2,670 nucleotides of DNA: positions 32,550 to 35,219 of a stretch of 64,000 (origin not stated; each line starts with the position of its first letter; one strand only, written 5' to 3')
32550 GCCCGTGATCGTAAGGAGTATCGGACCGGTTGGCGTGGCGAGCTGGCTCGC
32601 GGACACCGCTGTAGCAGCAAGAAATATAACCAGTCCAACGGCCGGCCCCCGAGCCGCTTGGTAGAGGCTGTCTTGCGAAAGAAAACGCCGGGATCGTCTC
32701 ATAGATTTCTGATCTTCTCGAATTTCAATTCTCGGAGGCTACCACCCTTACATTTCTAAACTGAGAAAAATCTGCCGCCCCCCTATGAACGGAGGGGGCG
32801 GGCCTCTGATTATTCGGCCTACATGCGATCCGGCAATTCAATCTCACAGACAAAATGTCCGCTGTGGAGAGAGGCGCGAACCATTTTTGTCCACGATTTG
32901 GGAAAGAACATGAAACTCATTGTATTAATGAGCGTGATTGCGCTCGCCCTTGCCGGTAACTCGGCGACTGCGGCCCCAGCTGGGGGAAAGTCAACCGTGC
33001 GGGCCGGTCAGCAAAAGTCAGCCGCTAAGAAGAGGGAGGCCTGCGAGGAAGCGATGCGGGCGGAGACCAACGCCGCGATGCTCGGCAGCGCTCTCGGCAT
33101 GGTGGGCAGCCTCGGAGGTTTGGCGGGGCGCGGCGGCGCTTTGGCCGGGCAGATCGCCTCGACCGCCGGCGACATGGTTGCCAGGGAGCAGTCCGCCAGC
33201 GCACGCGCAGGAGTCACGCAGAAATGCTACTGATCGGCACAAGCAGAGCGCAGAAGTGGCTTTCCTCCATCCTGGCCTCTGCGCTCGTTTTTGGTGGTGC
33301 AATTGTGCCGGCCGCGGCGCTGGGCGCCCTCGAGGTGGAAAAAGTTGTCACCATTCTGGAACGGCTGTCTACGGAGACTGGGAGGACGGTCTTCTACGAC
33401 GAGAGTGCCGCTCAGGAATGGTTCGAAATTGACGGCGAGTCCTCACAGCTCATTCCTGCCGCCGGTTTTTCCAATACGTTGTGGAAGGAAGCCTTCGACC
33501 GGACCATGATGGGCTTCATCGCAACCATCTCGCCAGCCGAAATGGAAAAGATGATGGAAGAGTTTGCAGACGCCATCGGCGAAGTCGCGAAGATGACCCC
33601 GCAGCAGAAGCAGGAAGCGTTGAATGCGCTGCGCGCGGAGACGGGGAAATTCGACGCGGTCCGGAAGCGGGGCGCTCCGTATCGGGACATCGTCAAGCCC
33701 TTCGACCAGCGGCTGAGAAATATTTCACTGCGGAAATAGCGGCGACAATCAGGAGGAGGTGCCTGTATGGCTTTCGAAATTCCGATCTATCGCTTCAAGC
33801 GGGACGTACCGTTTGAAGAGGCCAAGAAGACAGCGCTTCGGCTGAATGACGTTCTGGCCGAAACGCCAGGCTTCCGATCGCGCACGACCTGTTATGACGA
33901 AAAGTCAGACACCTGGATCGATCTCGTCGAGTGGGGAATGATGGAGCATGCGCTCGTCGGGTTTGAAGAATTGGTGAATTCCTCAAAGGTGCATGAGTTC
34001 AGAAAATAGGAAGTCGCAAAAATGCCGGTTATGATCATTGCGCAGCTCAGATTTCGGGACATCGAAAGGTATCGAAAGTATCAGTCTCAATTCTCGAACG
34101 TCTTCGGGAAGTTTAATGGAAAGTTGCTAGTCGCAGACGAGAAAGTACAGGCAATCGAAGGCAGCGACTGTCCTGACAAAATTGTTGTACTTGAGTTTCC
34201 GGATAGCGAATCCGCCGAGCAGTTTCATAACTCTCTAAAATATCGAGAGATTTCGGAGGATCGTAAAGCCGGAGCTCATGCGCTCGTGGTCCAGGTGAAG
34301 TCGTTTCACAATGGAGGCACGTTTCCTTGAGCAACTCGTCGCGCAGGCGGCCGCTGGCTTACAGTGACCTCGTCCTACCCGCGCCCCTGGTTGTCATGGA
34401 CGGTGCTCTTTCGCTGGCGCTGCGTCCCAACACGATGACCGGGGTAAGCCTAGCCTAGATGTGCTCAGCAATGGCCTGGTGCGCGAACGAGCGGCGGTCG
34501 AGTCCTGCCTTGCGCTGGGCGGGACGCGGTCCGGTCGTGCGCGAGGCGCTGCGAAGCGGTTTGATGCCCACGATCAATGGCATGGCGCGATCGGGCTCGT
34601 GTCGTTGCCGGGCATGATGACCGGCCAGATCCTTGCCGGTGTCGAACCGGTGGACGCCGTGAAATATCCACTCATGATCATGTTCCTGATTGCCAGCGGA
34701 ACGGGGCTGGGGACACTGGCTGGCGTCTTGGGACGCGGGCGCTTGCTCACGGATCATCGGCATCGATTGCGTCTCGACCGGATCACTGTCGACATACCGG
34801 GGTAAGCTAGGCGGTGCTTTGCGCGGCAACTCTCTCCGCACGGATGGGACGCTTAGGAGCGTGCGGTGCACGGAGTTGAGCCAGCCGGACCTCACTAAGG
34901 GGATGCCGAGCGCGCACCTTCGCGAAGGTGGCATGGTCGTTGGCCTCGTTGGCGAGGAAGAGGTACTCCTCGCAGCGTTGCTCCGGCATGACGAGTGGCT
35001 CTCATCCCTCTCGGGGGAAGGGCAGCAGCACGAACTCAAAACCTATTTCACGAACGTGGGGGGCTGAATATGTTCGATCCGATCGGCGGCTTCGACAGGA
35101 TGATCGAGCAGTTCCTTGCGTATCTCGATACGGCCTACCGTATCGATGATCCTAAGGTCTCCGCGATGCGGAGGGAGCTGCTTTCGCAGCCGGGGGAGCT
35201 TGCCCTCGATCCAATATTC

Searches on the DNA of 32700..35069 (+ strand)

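Call 23: search_dna_similar(query=window:32700-35069:+, collection=plasmids, mode=distant, max_rows=12)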
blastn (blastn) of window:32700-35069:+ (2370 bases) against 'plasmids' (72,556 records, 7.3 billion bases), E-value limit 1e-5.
Records with a match: 10; places in all: 10; records where one place covers at least 80% of the query: 0.
Best place of each record, by identity: 60-80% 10.
By first word of the organism name: Ralstonia 2; Bradyrhizobium 1; Roseateles 1; Cupriavidus 1; Pannonibacter 1; Deinococcus 1; Ideonella 1; Massilia 1; Photobacterium 1.
By predicted mobility (MOB-suite, as given by PLSDB): non-mobilizable 8; conjugative 1; mobilizable 1.
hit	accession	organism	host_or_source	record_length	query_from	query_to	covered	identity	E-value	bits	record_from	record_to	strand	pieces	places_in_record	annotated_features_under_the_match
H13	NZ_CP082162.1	Bradyrhizobium sp. 195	Acmispon strigosus,cell culture,root ...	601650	1729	2084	15%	73.4%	1e-55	226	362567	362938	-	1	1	fetB: iron export ABC transporter permease subunit FetB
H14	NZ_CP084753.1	Roseateles sp. XES5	Xenopus laevis,bacterial culture,swab ...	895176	329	513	8%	78.4%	2e-32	149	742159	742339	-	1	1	hypothetical protein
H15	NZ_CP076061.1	Cupriavidus sp. EM10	Pure-cultured cell,sewage water sludge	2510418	1832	2000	7%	71.2%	3e-12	83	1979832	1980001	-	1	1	none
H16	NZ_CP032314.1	Pannonibacter phragmitetus BB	cell culture,soil under ...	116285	1839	1991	6%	75.3%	8e-19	104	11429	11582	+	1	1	fetB: iron export ABC transporter permease subunit FetB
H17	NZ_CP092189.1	Deinococcus sp. KNUC1210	Setaria viridis,cell ...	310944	1853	2012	7%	68.9%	2e-6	63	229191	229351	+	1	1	fetB: iron export ABC transporter permease subunit FetB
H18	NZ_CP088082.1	Ideonella dechloratans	Cell culture,Activated sludge, ...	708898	1838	1962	5%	74.8%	4e-10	75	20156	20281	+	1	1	fetB: iron export ABC transporter permease subunit FetB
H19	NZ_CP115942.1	Ralstonia syzygii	Musa sp.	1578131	1907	2026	5%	74.8%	2e-7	67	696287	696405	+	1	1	none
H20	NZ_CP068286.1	Ralstonia syzygii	Musa balbisiana cultivar Kepok,banana ...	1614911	1907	2026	5%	74.8%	2e-7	67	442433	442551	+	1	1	record has no annotation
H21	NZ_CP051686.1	Massilia forsythiae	cell culture,Flower of Forsythia koreana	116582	1904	1995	4%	75.0%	2e-6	64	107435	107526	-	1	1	fetB: iron export ABC transporter permease subunit FetB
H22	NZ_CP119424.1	Photobacterium sp. DA100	-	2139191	1906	1983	3%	79.5%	2e-8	70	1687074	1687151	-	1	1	none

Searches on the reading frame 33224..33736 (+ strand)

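Call 34: search_protein_families(library=padloc, proteins=[window:33224-33736:+], max_evalue=0.001)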
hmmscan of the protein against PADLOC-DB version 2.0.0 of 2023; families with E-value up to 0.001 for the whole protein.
window:33224-33736:+ (171 aa): 0 families

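Call 62: search_protein_families(library=pfam, proteins=[window:33224-33736:+], max_evalue=0.01)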
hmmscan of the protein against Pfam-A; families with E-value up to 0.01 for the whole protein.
window:33224-33736:+ (171 aa): 1 family
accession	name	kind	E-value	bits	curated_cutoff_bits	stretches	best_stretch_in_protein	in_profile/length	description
PF14842.11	FliG_N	-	0.0023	19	25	0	96-142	39-85/104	FliG N-terminal domain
